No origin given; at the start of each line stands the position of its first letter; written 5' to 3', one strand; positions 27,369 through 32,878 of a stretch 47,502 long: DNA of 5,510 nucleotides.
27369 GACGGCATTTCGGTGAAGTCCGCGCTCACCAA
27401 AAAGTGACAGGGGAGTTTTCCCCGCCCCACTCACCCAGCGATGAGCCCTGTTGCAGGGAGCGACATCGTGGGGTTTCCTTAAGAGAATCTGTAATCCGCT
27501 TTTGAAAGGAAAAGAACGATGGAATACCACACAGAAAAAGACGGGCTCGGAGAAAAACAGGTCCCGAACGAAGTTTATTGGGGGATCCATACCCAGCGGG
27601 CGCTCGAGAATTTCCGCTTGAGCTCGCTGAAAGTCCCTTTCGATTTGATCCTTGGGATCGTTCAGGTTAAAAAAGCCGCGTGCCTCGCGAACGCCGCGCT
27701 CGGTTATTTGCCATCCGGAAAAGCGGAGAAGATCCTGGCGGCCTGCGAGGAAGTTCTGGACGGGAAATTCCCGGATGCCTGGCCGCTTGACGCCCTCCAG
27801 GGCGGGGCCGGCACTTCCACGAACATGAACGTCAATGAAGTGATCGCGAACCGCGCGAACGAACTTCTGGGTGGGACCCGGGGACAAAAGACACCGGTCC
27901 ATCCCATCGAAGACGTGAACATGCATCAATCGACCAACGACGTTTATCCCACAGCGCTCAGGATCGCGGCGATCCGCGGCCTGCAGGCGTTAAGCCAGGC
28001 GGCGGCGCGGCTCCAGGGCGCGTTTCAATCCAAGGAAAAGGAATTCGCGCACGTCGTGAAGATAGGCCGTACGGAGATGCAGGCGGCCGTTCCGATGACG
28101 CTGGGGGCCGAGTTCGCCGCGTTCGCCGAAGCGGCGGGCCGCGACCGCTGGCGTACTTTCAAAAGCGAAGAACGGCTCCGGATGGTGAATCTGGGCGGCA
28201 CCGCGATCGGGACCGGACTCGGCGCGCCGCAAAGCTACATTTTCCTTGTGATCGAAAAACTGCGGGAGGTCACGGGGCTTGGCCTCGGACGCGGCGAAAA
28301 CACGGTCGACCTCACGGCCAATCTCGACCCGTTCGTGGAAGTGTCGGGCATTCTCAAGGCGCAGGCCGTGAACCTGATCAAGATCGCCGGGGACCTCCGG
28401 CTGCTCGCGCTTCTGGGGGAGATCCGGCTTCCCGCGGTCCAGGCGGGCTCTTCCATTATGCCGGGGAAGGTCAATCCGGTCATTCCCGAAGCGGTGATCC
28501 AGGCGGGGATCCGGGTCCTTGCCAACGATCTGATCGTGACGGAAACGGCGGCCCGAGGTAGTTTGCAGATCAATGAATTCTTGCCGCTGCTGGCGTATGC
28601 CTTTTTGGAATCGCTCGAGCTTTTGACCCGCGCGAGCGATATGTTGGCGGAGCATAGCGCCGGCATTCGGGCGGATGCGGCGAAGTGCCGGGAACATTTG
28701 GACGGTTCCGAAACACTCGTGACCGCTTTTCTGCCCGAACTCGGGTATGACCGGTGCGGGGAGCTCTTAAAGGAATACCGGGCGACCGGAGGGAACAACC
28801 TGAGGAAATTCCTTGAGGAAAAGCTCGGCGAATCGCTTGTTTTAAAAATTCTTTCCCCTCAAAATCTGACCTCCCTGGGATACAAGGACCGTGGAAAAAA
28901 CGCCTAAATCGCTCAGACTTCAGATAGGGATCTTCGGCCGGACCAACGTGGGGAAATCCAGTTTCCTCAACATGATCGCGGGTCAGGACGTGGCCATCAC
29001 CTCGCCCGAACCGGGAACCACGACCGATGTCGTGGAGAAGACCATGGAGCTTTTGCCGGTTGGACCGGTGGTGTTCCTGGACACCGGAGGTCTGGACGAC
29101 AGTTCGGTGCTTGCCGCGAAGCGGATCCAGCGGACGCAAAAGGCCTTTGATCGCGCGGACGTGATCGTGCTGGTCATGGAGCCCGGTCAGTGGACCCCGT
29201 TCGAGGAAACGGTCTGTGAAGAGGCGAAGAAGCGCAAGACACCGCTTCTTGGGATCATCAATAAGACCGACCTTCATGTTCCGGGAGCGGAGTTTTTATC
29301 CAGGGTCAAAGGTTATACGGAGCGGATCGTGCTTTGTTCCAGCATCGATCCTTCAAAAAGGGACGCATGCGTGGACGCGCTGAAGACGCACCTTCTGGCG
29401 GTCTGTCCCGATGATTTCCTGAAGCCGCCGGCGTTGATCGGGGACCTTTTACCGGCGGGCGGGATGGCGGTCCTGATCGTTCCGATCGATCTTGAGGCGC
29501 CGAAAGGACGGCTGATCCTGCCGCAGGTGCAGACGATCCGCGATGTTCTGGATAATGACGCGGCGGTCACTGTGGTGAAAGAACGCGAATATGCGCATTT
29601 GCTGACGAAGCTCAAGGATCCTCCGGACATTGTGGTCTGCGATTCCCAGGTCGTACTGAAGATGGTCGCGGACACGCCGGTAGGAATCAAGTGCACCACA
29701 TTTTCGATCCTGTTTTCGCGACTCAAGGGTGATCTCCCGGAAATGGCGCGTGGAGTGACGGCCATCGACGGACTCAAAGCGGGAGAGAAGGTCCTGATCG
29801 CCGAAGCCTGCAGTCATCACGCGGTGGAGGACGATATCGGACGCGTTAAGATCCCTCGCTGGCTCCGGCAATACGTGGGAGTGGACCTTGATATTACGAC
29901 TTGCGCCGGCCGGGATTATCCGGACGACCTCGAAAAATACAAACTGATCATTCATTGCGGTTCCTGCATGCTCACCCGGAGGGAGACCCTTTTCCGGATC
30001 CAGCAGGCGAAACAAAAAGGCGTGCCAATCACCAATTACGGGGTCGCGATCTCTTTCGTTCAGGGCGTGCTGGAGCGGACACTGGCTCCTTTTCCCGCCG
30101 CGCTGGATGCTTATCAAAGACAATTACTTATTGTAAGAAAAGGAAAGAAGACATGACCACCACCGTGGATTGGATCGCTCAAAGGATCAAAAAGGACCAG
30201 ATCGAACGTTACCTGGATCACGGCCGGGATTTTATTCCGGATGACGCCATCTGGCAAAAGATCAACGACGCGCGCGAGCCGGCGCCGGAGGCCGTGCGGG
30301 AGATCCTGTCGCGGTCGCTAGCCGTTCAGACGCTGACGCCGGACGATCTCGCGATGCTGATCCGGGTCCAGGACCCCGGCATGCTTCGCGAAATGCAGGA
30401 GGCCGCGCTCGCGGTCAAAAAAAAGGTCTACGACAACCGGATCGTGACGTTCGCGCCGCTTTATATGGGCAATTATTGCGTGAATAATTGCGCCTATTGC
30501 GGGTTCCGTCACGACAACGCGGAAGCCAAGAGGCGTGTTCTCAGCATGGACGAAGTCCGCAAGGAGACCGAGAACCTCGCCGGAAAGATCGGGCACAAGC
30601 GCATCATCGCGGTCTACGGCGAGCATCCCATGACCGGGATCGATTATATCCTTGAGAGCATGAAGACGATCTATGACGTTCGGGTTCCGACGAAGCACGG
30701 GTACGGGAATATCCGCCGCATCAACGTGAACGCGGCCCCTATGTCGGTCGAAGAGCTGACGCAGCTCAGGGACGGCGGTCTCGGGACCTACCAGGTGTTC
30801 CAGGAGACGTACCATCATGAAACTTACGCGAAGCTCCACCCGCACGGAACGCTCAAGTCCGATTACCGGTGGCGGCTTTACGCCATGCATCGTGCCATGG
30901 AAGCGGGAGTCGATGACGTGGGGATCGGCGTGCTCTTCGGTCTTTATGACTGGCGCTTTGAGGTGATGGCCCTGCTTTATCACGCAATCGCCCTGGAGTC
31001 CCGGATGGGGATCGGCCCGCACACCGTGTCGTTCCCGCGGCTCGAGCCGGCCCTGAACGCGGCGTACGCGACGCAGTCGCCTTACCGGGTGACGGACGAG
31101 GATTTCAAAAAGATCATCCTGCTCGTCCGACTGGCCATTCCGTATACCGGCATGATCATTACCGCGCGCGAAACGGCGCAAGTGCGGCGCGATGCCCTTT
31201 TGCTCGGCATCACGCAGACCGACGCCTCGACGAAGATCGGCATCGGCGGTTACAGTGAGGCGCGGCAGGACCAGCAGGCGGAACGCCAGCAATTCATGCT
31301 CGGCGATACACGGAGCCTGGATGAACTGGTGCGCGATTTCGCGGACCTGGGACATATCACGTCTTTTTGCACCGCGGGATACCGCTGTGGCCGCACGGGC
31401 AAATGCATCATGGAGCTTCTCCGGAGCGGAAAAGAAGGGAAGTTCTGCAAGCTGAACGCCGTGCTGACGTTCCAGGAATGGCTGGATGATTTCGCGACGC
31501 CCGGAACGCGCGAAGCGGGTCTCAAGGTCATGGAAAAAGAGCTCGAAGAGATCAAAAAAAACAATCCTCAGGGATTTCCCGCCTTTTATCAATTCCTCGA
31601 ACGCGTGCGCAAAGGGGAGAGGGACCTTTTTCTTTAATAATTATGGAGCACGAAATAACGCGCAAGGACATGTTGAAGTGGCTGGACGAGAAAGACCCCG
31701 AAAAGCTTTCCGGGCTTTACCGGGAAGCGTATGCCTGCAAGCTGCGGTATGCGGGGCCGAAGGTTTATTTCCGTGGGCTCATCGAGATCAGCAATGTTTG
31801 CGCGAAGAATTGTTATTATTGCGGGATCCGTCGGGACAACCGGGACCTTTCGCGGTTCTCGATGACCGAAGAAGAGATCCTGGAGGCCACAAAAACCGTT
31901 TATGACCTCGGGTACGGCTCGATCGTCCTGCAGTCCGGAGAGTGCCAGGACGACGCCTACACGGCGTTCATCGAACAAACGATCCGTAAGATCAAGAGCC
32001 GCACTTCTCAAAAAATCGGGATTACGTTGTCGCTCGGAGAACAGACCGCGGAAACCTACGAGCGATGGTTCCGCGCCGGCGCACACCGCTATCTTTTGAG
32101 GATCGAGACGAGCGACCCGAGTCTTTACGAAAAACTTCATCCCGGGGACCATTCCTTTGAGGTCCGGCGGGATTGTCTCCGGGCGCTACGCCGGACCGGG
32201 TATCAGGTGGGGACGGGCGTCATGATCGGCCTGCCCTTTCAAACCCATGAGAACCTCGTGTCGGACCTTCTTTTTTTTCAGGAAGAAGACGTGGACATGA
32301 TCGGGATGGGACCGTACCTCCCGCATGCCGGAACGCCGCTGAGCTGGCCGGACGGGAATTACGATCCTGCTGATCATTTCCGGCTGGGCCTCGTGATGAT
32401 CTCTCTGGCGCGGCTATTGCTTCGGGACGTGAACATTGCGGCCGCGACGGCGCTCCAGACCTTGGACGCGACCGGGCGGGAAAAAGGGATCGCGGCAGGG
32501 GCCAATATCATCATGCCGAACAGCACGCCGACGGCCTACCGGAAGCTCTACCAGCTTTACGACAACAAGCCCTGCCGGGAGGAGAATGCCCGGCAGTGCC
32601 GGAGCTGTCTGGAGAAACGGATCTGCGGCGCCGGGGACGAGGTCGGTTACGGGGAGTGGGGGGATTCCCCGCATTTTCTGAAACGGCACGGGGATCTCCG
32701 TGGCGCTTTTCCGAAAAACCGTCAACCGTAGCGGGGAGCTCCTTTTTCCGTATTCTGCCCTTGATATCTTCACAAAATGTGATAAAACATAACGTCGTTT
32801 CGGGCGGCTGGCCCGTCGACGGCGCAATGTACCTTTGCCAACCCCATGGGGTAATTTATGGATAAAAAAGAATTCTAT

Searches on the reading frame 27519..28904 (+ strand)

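Call 37: search_protein_families(library=pfam, proteins=[window:27519-28904:+], max_evalue=0.00001)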
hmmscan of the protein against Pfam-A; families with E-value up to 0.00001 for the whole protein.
window:27519-28904:+ (462 aa): 1 family
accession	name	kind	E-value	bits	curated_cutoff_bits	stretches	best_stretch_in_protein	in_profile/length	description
PF00206.25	Lyase_1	-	1.2e-76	258.5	27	1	11-334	1-311/312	Lyase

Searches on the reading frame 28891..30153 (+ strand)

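Call 37: search_protein_families(library=pfam, proteins=[window:28891-30153:+], max_evalue=0.00001)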
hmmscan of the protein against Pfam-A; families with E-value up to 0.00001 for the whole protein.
window:28891-30153:+ (421 aa): 4 families
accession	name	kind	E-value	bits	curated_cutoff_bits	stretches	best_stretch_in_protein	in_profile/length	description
PF18133.7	HydF_tetramer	-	3.2e-45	153.2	22.6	1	284-400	2-118/118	Hydrogen maturase F tetramerization domain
PF18128.7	HydF_dimer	-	7.4e-37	125.9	23.4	1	182-280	1-99/99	Hydrogen maturase F dimerization domain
PF01926.29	MMR_HSR1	-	2.1e-21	76.6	21.9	1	11-125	1-113/113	50S ribosome-binding GTPase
PF00350.29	Dynamin_N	-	1e-07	32.6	27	0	12-45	1-34/168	Dynamin family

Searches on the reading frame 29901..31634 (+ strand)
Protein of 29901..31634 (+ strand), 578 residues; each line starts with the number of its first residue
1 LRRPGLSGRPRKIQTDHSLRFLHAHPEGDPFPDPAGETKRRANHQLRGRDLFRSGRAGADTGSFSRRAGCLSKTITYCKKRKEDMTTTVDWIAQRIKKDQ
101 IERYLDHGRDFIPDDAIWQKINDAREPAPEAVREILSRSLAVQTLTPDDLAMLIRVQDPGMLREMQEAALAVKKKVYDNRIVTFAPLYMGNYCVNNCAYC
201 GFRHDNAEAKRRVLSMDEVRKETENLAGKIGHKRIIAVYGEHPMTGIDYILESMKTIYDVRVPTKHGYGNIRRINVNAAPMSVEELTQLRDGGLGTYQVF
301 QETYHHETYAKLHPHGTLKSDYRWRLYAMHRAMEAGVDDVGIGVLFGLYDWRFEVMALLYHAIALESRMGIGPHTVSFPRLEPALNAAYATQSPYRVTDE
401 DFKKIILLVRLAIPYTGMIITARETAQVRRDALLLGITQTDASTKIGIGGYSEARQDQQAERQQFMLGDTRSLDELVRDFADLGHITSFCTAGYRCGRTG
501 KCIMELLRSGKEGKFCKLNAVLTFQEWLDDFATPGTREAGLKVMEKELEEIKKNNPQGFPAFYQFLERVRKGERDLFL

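Call 37: search_protein_families(library=pfam, proteins=[window:29901-31634:+], max_evalue=0.00001)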
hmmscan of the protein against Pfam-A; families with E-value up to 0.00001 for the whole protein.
window:29901-31634:+ (578 aa): 2 families
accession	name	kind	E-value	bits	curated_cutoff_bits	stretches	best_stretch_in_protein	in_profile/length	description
PF04055.27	Radical_SAM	-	2.8e-15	57.3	29.5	1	189-352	3-158/166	Radical SAM superfamily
PF06968.18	BATS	-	6.4e-13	49.1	22.2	1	377-485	1-87/88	Biotin and Thiamin Synthesis associated domain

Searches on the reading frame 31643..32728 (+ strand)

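Call 37: search_protein_families(library=pfam, proteins=[window:31643-32728:+], max_evalue=0.00001)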
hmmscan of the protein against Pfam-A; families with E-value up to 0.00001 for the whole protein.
window:31643-32728:+ (362 aa): 1 family
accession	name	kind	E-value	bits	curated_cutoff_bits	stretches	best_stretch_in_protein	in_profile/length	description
PF04055.27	Radical_SAM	-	1.4e-20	74.6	29.5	1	47-207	1-161/166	Radical SAM superfamily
